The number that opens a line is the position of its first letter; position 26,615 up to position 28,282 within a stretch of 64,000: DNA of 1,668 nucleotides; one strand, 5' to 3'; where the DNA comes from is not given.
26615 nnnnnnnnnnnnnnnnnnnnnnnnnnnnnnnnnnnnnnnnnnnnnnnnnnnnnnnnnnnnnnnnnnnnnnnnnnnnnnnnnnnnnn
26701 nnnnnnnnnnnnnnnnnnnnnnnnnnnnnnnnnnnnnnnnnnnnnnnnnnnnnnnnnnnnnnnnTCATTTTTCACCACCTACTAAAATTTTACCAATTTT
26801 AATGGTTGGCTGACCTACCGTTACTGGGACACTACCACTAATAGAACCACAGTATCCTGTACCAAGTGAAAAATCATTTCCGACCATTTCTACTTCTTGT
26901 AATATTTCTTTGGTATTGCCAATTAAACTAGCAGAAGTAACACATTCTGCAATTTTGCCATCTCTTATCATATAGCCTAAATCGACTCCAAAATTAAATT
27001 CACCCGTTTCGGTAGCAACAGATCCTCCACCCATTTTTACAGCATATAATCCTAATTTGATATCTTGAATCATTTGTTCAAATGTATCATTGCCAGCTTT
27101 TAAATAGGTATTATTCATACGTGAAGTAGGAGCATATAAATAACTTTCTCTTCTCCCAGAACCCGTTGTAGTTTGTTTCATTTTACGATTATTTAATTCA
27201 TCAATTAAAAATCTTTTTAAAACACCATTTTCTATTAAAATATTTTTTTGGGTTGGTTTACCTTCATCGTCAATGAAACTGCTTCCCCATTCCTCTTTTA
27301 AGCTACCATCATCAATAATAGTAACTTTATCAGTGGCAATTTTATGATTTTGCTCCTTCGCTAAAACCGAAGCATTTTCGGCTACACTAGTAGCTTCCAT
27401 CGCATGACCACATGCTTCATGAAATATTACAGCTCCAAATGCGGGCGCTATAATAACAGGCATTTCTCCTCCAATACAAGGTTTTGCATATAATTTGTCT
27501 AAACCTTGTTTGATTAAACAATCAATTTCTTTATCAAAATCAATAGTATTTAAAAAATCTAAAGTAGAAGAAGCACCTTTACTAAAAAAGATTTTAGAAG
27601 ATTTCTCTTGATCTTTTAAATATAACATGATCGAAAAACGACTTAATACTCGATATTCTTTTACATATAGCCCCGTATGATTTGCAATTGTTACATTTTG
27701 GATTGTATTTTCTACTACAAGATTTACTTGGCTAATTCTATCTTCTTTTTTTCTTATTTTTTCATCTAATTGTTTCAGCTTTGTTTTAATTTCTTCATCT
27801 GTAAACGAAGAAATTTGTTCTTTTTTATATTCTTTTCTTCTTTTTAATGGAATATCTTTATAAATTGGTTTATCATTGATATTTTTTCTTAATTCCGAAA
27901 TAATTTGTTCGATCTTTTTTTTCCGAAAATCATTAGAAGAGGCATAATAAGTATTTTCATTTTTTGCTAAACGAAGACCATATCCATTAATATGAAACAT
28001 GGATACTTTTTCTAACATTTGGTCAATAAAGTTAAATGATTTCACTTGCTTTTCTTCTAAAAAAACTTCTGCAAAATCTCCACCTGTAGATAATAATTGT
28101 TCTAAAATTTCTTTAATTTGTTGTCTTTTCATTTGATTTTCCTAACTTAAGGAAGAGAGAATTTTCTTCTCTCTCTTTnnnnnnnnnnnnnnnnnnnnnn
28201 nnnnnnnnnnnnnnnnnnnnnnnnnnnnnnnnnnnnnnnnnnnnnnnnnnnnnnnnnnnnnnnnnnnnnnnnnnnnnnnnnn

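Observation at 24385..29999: tldD-tldE protease pair inserted between dnaK and dnaJ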

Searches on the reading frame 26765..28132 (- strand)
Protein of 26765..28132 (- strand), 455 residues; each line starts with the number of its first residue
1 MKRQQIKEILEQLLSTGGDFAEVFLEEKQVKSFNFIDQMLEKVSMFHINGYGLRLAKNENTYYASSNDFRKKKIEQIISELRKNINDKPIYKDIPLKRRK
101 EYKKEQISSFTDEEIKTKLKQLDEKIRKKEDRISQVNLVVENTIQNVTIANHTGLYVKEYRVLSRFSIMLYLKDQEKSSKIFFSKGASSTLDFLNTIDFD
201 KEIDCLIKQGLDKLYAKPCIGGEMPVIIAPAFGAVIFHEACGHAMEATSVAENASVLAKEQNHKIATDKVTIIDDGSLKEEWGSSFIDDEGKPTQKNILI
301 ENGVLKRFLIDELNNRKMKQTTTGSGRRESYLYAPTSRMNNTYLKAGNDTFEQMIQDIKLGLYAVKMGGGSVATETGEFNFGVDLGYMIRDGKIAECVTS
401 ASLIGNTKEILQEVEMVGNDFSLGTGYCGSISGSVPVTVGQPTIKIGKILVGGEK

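Call 3: search_protein_families(library=pfam, proteins=[window:26765-28132:-])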
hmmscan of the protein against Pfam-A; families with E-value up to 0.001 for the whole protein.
window:26765-28132:- (455 aa): 4 families
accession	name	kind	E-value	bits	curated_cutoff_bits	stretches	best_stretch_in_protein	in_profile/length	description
PF19289.4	PmbA_TldD_3rd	-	4.8e-64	216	22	1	222-453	2-220/220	PmbA/TldA metallopeptidase C-terminal domain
PF19290.4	PmbA_TldD_2nd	-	7.6e-09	36.4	20.9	1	108-196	4-91/109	PmbA/TldA metallopeptidase central domain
PF01523.21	PmbA_TldD_1st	-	1.1e-07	32.4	20.9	1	21-84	1-64/65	PmbA/TldA metallopeptidase domain 1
PF13022.12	HTH_Tnp_1_2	-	0.00083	19.9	27.9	0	66-143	21-96/122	Helix-turn-helix of insertion element transposase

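Call 4: search_protein_families(library=ncbifam, proteins=[window:26765-28132:-])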
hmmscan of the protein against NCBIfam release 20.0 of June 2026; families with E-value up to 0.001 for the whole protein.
window:26765-28132:- (455 aa): 3 families
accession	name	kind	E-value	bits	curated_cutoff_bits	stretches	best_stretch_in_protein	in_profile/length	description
NF008006.0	PRK10735.1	equivalog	1.2e-80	271.3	513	1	2-453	17-479/481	metalloprotease TldD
NF040952.1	Arch_mtprotase_TldD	equivalog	5.1e-70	236.4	635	1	8-452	2-443/443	zinc metalloprotease TldD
NF008268.0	PRK11040.1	equivalog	2e-18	66.4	438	1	208-424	224-428/446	metalloprotease PmbA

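Call 10: find_homologous_proteins(query=window:26765-28132:-)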
Query window:26765-28132:- (455 aa): 7935 proteins with E <= 0.001 among 8000 candidates; the best 120 are listed.
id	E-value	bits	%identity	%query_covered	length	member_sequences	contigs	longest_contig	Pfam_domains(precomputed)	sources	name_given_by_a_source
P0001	1.5e-283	958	96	100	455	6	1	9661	PF01523.22,PF19290.5,PF19289.5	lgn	-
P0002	4.3e-208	709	71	100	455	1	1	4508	PF01523.22,PF19290.5,PF19289.5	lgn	-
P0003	3.0e-185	634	65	100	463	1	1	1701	PF01523.22,PF19290.5,PF19289.5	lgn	-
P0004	5.3e-182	623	63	100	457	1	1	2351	PF01523.22,PF19290.5,PF19289.5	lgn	-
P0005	1.4e-179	616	62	100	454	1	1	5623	PF01523.22,PF19290.5,PF19289.5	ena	-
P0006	1.4e-177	609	62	100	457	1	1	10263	PF01523.22,PF19290.5,PF19289.5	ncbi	-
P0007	2.4e-177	608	61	100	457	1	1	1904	PF01523.22,PF19290.5,PF19289.5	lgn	-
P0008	4.5e-177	607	62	100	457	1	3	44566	PF01523.22,PF19290.5,PF19289.5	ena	-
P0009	5.3e-177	607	61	100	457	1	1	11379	PF01523.22,PF19290.5,PF19289.5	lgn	-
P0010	1.4e-176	606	61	100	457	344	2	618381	PF01523.22,PF19290.5,PF19289.5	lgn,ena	-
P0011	1.7e-175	602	60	100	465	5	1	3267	PF01523.22,PF19290.5,PF19289.5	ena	-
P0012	7.4e-175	600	61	100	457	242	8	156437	PF01523.22,PF19290.5,PF19289.5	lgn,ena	-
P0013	1.5e-174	599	61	100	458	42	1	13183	PF01523.22,PF19290.5,PF19289.5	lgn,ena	-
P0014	2.2e-174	598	60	100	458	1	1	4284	PF01523.22,PF19290.5,PF19289.5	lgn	-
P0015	2.3e-174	598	60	100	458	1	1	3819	PF01523.22,PF19290.5,PF19289.5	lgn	-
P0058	1.7e-170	586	60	100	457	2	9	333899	PF01523.22,PF19290.5,PF19289.5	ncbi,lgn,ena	-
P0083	2.3e-167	575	59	100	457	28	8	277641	PF01523.22,PF19290.5,PF19289.5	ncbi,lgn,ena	-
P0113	5.2e-146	505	53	100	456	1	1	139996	PF01523.22,PF19290.5,PF19289.5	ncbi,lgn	-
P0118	2.1e-143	496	52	100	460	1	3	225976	PF01523.22,PF19290.5,PF19289.5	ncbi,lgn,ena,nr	ncbi:MAG: TldD/PmbA family protein [Bacilli bacterium]|nr:TldD/PmbA family protein [Bacilli bacteriu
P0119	2.3e-143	496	53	100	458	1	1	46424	PF01523.22,PF19289.5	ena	-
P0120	3.7e-143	496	52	100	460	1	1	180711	PF01523.22,PF19290.5,PF19289.5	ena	-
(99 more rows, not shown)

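Call 12: find_related_loci(query=A1, collection=genome_contigs, flank=10000)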
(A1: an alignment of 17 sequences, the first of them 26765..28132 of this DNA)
Query A1 (455 aa) in genome_contigs; peptide patterns used: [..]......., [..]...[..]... (x = any residue, [..] = any of these).
600 stretches matched a pattern (row limit reached: there are more); 592 encode a relative of the query (tblastn E <= 1e-3); the best 80 are kept; 80 distinct loci.
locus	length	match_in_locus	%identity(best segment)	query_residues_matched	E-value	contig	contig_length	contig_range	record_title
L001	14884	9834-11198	59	1-455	0e+0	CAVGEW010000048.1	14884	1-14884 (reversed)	Agathobacter sp. isolate G02647-L1_cleanbin_000057 genome assembly, contig: Spades_G02647-L1_contig_2625, whole genome s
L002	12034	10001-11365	60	1-455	2e-179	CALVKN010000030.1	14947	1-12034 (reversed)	MAG: uncultured Bacilli bacterium isolate BRZ_NK__bin60 genome assembly, contig: BRZ_NK__NODE_2549_length_14947_cov_13.2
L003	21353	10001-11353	49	1-455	1e-143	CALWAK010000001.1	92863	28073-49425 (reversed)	MAG: uncultured Bacilli bacterium isolate BRZ_GD__bin14 genome assembly, contig: BRZ_GD__NODE_448_length_92863_cov_7.784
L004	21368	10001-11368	47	1-454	8e-127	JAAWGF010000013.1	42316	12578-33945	MAG: Bacilli bacterium isolate ABMPRH_31_1_2 SL341417_scaffold_2432, whole genome shotgun sequence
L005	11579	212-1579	45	1-455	1e-122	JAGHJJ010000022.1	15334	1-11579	MAG: Bacilli bacterium isolate MAG.7 k127_203157, whole genome shotgun sequence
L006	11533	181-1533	43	1-453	8e-118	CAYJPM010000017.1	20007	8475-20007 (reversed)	MAG TPA_asm: uncultured Muribaculaceae bacterium isolate ERP123703_co5_27 genome assembly, contig: NODE_1386_length_2000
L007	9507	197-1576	42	1-455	5e-115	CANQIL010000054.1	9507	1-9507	MAG: uncultured Bacilli bacterium isolate Lapin-028__bin30 genome assembly, contig: Lapin-028__NODE_8081_length_9507_cov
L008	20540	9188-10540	43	8-453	1e-113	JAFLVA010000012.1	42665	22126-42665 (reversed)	MAG: Erysipelotrichales bacterium isolate HAN093 Seq12, whole genome shotgun sequence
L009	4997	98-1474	41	1-455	4e-112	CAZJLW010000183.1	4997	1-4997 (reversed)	MAG TPA_asm: uncultured Eubacteriales bacterium isolate SRP242652_co2_129 genome assembly, contig: NODE_17177_length_499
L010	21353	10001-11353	42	9-453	6e-111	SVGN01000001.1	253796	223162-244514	MAG: Clostridiales bacterium isolate SIG359 NODE_110_length_253796_cov_2.469312, whole genome shotgun sequence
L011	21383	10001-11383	41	1-455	3e-110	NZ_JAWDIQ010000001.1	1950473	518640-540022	Virgibacillus soli strain CC-YMP-6 1, whole genome shotgun sequence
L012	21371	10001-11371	40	1-453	4e-110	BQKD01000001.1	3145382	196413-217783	Erysipelotrichaceae bacterium OPF54 DNA, sequence1, whole genome shotgun sequence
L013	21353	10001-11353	42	9-453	6e-110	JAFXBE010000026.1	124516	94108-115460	MAG: Clostridia bacterium isolate RGIG6256 Sheep_Rectum-2__c345, whole genome shotgun sequence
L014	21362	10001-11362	41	6-455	8e-110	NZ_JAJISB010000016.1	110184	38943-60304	Brevibacillus daliensis strain YIM B02290 contig16, whole genome shotgun sequence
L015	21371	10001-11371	41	1-453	2e-109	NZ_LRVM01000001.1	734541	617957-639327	Anaerotignum neopropionicum strain DSM-3847 CLNEO_contig000001, whole genome shotgun sequence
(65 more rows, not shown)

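Call 15: find_encoding_contigs(protein=P0118, flank=8000, max_places=3)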
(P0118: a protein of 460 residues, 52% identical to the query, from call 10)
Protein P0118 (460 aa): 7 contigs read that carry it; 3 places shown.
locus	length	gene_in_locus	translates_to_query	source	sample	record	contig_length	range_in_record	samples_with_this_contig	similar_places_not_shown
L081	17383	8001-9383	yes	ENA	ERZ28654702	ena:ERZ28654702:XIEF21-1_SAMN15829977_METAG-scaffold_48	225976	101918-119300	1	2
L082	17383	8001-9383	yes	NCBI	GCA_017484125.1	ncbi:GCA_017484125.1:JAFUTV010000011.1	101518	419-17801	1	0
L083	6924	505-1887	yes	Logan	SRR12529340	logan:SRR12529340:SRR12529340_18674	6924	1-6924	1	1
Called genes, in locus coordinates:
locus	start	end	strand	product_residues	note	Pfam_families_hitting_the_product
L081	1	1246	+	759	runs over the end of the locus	PF09479:Flg_new, PF03382:DUF285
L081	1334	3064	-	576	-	-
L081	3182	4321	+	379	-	PF00768:Peptidase_S11, PF13354:Beta-lactamase2, PF07943:PBP5_C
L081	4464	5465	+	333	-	PF03444:WHD_HrcA (weak), PF01628:HrcA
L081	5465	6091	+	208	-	PF01025:GrpE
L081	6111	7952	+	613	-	PF00012:HSP70, PF06723:MreB_Mbl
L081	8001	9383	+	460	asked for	PF01523:PmbA_TldD_1st (weak), PF19290:PmbA_TldD_2nd (weak), PF19289:PmbA_TldD_3rd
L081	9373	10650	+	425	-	PF19289:PmbA_TldD_3rd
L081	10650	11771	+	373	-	PF00226:DnaJ, PF01556:DnaJ_C, PF00684:DnaJ_CXXCXGXG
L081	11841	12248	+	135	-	-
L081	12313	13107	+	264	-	PF00106:adh_short, PF13561:adh_short_C2, PF23441:SDR (weak)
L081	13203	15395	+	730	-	PF23139:OB_YrrC, PF14490:HHH_RecD2, PF13086:AAA_11 (weak), PF13245:AAA_19, PF13401:AAA_22 (weak), PF13604:AAA_30, PF18335:SH3_13, PF13538:UvrD_C_2, +1 more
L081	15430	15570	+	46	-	-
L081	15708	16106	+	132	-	-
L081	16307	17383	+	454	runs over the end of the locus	PF28494:GlyRS_ins_1 (faint), PF00587:tRNA-synt_2b, PF03129:HGTP_anticodon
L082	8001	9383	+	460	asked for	PF01523:PmbA_TldD_1st (weak), PF19290:PmbA_TldD_2nd (weak), PF19289:PmbA_TldD_3rd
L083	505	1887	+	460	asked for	PF01523:PmbA_TldD_1st (weak), PF19290:PmbA_TldD_2nd (weak), PF19289:PmbA_TldD_3rd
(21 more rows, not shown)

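Call 16: find_encoding_contigs(protein=P0010, flank=8000, max_places=2)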
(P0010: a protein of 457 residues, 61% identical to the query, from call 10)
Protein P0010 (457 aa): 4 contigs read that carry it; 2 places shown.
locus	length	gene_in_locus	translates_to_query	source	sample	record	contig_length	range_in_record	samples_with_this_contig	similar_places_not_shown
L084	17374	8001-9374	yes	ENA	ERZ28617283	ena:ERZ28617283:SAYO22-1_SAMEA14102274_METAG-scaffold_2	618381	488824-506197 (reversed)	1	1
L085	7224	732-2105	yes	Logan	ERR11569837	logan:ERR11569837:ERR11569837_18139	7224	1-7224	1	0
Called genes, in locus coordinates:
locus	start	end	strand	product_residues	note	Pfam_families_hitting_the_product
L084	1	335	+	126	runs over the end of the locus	-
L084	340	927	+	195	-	PF01551:Peptidase_M23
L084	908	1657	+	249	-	PF02163:Peptidase_M50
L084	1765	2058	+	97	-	PF00829:Ribosomal_L21p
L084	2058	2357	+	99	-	PF04327:Peptidase_Prp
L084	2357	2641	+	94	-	PF01016:Ribosomal_L27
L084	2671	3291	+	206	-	-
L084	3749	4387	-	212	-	PF02390:Methyltransf_4, PF13847:Methyltransf_31 (weak), PF13649:Methyltransf_25 (weak)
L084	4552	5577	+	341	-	PF01628:HrcA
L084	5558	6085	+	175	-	PF01025:GrpE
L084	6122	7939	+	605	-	PF00012:HSP70, PF06723:MreB_Mbl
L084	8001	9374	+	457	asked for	PF01523:PmbA_TldD_1st, PF19290:PmbA_TldD_2nd, PF19289:PmbA_TldD_3rd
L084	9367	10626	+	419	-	PF19289:PmbA_TldD_3rd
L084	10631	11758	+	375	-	PF00226:DnaJ, PF01556:DnaJ_C, PF27659:CHP02642 (faint), PF00684:DnaJ_CXXCXGXG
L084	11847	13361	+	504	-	-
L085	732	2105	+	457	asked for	PF01523:PmbA_TldD_1st, PF19290:PmbA_TldD_2nd, PF19289:PmbA_TldD_3rd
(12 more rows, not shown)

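Call 23: list_cluster_members(proteins=[window:26765-28132:-, window:28179-29999:-, window:24385-25500:-, window:25506-26768:-])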
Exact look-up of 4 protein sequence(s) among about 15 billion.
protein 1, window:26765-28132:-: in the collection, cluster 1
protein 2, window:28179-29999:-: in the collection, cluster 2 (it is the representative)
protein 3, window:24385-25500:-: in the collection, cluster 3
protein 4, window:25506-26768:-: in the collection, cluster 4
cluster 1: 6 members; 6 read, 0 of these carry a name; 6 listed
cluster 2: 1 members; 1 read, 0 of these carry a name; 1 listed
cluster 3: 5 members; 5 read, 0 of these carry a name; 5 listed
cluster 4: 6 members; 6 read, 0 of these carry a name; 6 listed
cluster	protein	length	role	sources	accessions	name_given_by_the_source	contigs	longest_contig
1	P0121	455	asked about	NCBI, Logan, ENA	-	-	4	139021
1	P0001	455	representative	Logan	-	-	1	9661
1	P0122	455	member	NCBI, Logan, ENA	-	-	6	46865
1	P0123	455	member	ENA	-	-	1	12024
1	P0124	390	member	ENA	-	-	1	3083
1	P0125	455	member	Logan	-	-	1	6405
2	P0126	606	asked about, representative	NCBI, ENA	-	-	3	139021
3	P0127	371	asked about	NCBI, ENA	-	-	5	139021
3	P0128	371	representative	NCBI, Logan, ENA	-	-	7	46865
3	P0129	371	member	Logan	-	-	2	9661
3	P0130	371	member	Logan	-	-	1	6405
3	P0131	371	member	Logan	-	-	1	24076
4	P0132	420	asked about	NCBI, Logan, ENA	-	-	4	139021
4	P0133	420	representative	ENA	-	-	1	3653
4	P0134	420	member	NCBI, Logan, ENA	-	-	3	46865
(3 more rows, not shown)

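Call 24: find_encoding_contigs(protein=window:26765-28132:-, flank=3000, max_places=4)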
Protein window:26765-28132:- (455 aa): 7 contigs read that carry it; 4 places shown.
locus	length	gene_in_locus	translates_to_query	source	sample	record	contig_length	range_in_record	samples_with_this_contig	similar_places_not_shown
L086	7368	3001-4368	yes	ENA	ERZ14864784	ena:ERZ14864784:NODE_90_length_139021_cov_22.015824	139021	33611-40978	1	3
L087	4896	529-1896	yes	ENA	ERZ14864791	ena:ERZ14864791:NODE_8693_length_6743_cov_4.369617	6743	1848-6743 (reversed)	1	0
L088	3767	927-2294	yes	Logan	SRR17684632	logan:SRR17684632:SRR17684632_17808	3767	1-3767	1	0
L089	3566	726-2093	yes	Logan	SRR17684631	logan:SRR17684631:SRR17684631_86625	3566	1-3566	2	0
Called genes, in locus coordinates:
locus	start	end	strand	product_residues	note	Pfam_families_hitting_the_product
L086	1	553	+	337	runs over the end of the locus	PF03444:WHD_HrcA (weak), PF08220:HTH_DeoR (faint), PF01628:HrcA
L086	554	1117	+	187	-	PF01025:GrpE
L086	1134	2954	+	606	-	PF00012:HSP70, PF06723:MreB_Mbl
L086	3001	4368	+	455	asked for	PF01523:PmbA_TldD_1st (weak), PF19290:PmbA_TldD_2nd, PF19289:PmbA_TldD_3rd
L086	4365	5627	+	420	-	PF19289:PmbA_TldD_3rd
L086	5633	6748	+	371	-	PF00226:DnaJ, PF01556:DnaJ_C, PF00684:DnaJ_CXXCXGXG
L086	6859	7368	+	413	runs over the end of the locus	-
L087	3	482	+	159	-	?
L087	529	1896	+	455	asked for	PF01523:PmbA_TldD_1st (weak), PF19290:PmbA_TldD_2nd, PF19289:PmbA_TldD_3rd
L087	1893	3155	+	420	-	PF19289:PmbA_TldD_3rd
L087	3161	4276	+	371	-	PF00226:DnaJ, PF01556:DnaJ_C, PF00684:DnaJ_CXXCXGXG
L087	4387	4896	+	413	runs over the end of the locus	-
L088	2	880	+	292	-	?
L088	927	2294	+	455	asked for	PF01523:PmbA_TldD_1st (weak), PF19290:PmbA_TldD_2nd, PF19289:PmbA_TldD_3rd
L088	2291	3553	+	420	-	PF19289:PmbA_TldD_3rd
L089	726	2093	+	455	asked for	PF01523:PmbA_TldD_1st (weak), PF19290:PmbA_TldD_2nd, PF19289:PmbA_TldD_3rd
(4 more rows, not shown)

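Call 25: find_encoding_contigs(protein=P0113, flank=8000, max_places=1)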
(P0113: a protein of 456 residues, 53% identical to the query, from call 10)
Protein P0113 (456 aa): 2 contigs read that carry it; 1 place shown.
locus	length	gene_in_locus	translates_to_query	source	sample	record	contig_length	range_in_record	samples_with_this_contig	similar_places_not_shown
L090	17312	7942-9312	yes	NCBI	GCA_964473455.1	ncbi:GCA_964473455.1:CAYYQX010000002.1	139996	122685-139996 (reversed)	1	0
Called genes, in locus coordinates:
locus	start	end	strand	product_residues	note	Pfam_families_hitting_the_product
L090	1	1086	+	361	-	?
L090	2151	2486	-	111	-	-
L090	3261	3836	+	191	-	PF02896:PEP-utilizers_C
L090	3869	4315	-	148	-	-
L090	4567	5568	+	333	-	PF03444:WHD_HrcA (weak), PF08220:HTH_DeoR (weak), PF08279:HTH_11 (weak), PF01628:HrcA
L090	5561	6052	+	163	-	PF01025:GrpE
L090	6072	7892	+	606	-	PF00012:HSP70, PF06723:MreB_Mbl, PF00012:HSP70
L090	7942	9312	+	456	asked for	PF01523:PmbA_TldD_1st, PF19290:PmbA_TldD_2nd, PF19289:PmbA_TldD_3rd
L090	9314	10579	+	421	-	PF19289:PmbA_TldD_3rd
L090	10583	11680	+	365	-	PF00226:DnaJ, PF01556:DnaJ_C, PF00684:DnaJ_CXXCXGXG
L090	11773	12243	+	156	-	PF08660:Alg14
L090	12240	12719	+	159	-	PF04101:Glyco_tran_28_C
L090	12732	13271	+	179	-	PF00210:Ferritin (weak), PF02915:Rubrerythrin, PF21349:RUBY_RBDX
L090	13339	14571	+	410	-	PF00464:SHMT, PF00155:Aminotran_1_2, PF01041:DegT_DnrJ_EryC1, PF01212:Beta_elim_lyase (weak), PF01053:Cys_Met_Meta_PP (weak)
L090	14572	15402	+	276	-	PF00763:THF_DHG_CYH, PF02882:THF_DHG_CYH_C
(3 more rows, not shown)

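Call 26: find_encoding_contigs(protein=P0083, flank=8000, max_places=1)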
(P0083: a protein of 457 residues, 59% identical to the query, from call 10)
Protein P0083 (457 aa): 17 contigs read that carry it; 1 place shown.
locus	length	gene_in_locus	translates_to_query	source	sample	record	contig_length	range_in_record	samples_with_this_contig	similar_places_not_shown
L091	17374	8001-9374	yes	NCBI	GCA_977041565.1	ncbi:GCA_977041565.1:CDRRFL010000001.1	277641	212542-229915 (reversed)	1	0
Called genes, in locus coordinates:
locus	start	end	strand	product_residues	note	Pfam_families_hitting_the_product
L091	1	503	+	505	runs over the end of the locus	-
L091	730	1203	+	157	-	PF13780:DUF4176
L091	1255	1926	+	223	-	PF00106:adh_short, PF01370:Epimerase, PF08659:KR (weak), PF13561:adh_short_C2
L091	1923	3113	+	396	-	PF06838:Met_gamma_lyase, PF01053:Cys_Met_Meta_PP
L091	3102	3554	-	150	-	-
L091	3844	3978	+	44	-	-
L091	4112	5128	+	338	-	PF03444:WHD_HrcA (faint), PF01628:HrcA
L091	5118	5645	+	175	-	PF01025:GrpE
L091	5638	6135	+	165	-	-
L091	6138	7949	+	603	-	PF00012:HSP70, PF06723:MreB_Mbl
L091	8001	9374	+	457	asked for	PF01523:PmbA_TldD_1st, PF19290:PmbA_TldD_2nd, PF19289:PmbA_TldD_3rd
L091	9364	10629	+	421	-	PF19289:PmbA_TldD_3rd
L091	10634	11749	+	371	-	PF00226:DnaJ, PF01556:DnaJ_C, PF00684:DnaJ_CXXCXGXG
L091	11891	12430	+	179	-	-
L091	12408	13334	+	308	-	-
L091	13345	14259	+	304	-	-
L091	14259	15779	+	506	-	-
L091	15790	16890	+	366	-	PF09823:DUF2357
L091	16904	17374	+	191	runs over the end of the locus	-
